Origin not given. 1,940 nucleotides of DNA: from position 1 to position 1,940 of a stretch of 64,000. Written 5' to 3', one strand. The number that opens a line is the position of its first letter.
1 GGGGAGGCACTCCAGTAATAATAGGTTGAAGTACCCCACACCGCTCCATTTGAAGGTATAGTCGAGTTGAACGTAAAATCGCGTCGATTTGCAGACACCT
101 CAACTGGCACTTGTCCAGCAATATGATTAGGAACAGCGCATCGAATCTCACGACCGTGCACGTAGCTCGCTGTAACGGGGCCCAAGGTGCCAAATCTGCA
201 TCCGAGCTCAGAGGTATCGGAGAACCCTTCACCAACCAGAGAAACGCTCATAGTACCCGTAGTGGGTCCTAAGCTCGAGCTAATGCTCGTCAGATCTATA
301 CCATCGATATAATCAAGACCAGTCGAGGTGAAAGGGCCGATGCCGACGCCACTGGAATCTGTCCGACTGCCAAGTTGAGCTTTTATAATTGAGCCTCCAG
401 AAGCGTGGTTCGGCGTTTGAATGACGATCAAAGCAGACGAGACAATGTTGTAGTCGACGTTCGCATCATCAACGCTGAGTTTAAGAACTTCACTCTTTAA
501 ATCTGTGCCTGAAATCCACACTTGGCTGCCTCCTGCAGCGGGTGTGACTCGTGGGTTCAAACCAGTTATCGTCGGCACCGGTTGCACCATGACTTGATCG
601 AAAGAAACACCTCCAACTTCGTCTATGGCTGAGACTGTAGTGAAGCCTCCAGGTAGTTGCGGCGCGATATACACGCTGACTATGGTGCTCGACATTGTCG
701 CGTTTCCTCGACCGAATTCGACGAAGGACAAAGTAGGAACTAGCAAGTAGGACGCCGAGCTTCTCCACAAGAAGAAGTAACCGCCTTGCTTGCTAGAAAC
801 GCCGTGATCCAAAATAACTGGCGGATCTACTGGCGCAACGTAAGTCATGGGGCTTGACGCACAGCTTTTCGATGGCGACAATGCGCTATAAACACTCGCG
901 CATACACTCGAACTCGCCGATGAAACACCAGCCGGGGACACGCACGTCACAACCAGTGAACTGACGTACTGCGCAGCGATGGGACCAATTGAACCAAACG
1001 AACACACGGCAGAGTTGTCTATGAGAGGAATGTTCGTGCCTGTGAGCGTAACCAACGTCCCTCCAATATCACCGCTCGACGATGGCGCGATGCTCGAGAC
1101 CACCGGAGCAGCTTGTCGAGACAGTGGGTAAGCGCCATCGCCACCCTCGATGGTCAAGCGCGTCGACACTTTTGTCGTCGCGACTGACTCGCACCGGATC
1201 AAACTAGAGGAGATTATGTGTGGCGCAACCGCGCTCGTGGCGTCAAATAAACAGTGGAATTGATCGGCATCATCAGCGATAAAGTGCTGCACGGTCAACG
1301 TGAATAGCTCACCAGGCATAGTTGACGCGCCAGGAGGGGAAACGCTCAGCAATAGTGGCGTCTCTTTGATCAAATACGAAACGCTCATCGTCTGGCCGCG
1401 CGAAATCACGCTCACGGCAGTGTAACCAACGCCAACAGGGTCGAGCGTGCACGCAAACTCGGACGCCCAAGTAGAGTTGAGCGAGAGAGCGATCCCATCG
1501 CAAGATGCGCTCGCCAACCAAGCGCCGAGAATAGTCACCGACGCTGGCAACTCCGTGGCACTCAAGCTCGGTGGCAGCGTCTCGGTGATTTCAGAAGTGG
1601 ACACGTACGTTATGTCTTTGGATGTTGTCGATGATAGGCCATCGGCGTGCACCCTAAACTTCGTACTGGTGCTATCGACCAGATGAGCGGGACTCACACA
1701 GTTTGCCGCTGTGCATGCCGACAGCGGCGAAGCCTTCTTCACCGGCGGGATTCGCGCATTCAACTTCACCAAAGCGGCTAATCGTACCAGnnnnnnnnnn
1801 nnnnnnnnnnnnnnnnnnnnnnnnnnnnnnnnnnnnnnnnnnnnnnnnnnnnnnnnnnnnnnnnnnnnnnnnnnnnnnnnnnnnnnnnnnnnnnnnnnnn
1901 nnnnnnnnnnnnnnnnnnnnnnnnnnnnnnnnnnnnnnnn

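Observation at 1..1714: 1.7 kb of intact IPT/TIG coding sequence continues past the annotated stop in the +1 frame and runs off the window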

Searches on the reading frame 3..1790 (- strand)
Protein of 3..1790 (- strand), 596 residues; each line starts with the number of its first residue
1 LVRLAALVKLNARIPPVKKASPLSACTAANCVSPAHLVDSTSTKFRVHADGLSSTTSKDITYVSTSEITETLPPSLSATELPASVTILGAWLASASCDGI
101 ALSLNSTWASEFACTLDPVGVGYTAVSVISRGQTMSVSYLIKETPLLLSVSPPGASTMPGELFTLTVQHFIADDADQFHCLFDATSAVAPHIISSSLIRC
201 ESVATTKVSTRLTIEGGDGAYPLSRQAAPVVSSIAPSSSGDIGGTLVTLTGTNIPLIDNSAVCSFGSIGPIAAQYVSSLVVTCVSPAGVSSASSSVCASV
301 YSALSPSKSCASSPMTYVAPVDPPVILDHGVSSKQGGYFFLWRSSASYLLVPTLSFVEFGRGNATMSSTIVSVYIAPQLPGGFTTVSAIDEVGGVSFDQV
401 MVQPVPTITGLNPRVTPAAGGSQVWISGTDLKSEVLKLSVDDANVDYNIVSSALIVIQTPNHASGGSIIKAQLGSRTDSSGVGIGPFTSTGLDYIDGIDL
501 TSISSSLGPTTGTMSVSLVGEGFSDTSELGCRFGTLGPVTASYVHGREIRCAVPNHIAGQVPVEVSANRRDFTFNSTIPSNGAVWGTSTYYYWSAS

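Call 8: search_protein_families(library=pfam, proteins=[window:3-1790:-], max_evalue=0.01)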
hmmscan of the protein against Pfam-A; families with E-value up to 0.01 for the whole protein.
window:3-1790:- (596 aa): 2 families
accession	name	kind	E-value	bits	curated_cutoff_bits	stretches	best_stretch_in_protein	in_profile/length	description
PF01833.30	TIG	-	3.4e-28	97.9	20.9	4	406-487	1-82/84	IPT/TIG domain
PF17960.7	TIG_plexin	-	2.6e-06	27.7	22.7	0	163-208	13-56/89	TIG domain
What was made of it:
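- Checked: Call 8: Pfam TIG (PF01833) matches this frame at E = 3.4e-28 in 4 stretches.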

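Call 12: find_homologous_proteins(query=window:3-1790:-)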
Query window:3-1790:- (596 aa): 6 proteins with E <= 0.001 among 8000 candidates.
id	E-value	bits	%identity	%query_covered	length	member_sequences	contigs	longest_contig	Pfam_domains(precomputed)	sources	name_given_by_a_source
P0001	6.3e-91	324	61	44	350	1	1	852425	PF01833.31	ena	-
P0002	2.1e-24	105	23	60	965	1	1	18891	PF01833.31,PF17960.8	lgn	-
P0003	4.4e-24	103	28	28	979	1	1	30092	PF01833.31,PF17960.8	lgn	-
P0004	2.7e-8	51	31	34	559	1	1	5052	PF01833.31,PF20144.6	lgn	-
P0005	4.8e-6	44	29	28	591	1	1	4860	PF01833.31,PF20144.6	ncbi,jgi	jgi:hypothetical protein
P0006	9.5e-4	36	30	22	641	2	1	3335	PF01833.31,PF20144.6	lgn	-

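Call 13: find_encoding_contigs(protein=P0001, flank=10000, max_places=4)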
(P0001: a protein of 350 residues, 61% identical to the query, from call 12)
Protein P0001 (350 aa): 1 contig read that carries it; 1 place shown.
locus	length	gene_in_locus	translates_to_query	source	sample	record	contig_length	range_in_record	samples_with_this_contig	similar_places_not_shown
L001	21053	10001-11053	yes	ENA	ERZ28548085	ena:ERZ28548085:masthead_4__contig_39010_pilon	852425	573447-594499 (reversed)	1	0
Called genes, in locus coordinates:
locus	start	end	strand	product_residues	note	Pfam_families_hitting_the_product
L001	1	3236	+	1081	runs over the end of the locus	PF00488:MutS_V, PF20297:MSSS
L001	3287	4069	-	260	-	-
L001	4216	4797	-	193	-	-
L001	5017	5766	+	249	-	-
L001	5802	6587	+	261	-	PF01833:TIG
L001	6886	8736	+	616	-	PF01833:TIG, PF17960:TIG_plexin (faint), PF01833:TIG (weak)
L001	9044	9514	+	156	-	PF01833:TIG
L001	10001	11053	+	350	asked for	PF01833:TIG (faint)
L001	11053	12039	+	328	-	PF01833:TIG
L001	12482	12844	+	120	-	-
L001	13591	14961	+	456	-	PF01833:TIG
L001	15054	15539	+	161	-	-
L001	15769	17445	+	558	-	PF00005:ABC_tran, PF01061:ABC2_membrane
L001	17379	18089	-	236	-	-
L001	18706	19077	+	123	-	-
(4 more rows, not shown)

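Call 22: find_related_loci(query=A3, collection=metagenome_contigs, flank=10000)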
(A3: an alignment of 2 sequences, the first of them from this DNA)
Query A3 (566 aa) in metagenome_contigs; peptide patterns used: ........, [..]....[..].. (x = any residue, [..] = any of these).
181 stretches matched a pattern; 14 encode a relative of the query (tblastn E <= 1e-3); 11 distinct loci.
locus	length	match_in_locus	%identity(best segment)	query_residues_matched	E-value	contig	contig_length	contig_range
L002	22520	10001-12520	100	1-566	0e+0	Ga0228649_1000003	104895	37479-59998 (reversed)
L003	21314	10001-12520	100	1-566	0e+0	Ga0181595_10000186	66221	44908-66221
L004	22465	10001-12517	100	1-566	0e+0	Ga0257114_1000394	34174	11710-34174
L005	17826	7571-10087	100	1-566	0e+0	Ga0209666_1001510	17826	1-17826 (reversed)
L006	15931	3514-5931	62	1-548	0e+0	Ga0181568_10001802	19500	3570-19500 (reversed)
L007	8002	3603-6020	62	1-548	0e+0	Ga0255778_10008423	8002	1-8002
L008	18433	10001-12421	62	1-548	0e+0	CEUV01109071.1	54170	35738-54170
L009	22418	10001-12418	62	1-548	0e+0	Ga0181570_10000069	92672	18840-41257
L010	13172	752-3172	62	1-548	0e+0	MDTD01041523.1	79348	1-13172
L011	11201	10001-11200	100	1-527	5e-155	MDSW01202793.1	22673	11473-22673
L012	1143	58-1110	68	1-524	2e-135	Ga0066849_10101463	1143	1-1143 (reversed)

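Call 32: search_protein_families(library=pfam, proteins=[L002:4550-15106:+, L002:15225-17693:+, L002:147-3296:+, L002:3338-4471:+, L002:17710-20805:-], max_evalue=0.001)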
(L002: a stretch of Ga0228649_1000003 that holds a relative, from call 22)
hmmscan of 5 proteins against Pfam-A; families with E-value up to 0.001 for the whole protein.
L002:4550-15106:+ (3519 aa): 3 families
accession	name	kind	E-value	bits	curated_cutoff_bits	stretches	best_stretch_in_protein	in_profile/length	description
PF01833.30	TIG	-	1.6e-172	560.4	20.9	15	488-559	2-75/84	IPT/TIG domain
PF17960.7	TIG_plexin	-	3.8e-17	62.4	22.7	0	1268-1308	13-52/89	TIG domain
PF20144.5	TIG_SUH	-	5.5e-07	30.1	24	0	3156-3203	15-60/94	TIG domain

L002:15225-17693:+ (823 aa): 6 families
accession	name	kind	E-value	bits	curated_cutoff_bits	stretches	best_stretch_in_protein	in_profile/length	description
PF00005.33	ABC_tran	-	2e-28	100.1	25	1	259-408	2-137/137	ABC transporter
PF01061.29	ABC2_membrane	-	2.6e-22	79.8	26.9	1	546-752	4-210/211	ABC-2 type transporter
PF19055.6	ABC2_membrane_7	-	8.2e-06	25.4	22.7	0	542-708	159-316/410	ABC-2 type transporter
PF12698.13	ABC2_membrane_3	-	0.00067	19.3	31.6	0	583-743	153-310/347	ABC-2 family transporter protein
PF02463.25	SMC_N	-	0.00094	19.1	40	0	265-451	22-211/220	RecF/RecN/SMC N terminal domain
PF13304.12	AAA_21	-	0.00095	19.7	27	0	271-290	2-21/304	AAA domain, putative AbiEii toxin, Type IV TA system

L002:147-3296:+ (1050 aa): 2 families
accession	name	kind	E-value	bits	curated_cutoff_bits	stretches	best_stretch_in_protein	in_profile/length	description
PF00488.27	MutS_V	-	1.9e-36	126.2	30.2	1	531-717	1-184/188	MutS domain V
PF20297.4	MSSS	-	1.8e-11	44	26.8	1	850-888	2-42/42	MutS2 and Smr-associated SH3 domain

L002:3338-4471:+ (378 aa): 0 families

L002:17710-20805:- (1031 aa): 3 families
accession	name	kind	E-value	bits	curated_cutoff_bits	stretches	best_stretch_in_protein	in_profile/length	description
PF24714.1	TOR1L1_N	-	2.1e-09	37.6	43.3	0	689-820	126-245/281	TORTIFOLIA1 N-terminal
PF25780.1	TPR_IPO5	-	8.9e-08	33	27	1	303-423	23-143/172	IPO5-like, TPR repeats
PF25574.1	TPR_IMB1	-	0.00011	21.5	29.1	0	749-855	112-217/388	Importin subunit beta-1-like, TPR repeats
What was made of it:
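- On IPT/TIG repeat protein (Pfam PF01833): Call 32: the intact ORF scores 560 bits in 15 stretches.
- Closest known: IPT/TIG domain arrays of plexins, Met/Ron receptors and fibrocystin-type proteins. Same: Pfam TIG hits number at least 15 in the intact protein (call 32).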

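Call 51: search_solved_structures(query=window:3-1790:-, max_evalue=0.01)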
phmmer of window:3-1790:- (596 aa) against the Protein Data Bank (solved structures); distinct sequences matched with E-value up to 0.01: 7.
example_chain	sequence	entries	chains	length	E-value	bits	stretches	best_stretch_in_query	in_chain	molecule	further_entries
5l7n_A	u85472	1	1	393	3.1e-07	32.9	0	503-572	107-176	Plexin-A1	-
5l56_A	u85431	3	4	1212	8.7e-06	28.1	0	503-572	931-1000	Plexin-A1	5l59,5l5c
7k5b_C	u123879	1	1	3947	0.00012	24.3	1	492-576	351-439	gamma heavy chain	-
7k58_C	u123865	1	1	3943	0.00073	21.8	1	500-576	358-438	gamma heavy chain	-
6zyw_A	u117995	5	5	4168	0.00084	21.6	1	500-576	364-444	Dynein-1-alpha heavy chain, flagellar inner arm I1 complex protein, putative | Dynein gamma heavy chain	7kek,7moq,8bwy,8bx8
7mo7_E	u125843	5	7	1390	0.0033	19.6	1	100-285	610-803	Hepatocyte growth factor receptor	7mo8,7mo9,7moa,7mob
5lsp_A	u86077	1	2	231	0.0042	19.3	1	212-296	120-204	Hepatocyte growth factor receptor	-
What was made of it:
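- Closest known: IPT/TIG domain arrays of plexins, Met/Ron receptors and fibrocystin-type proteins. Same: The best solved-structure matches are the plexin-A1 and hepatocyte growth factor receptor IPT domains (call 51).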
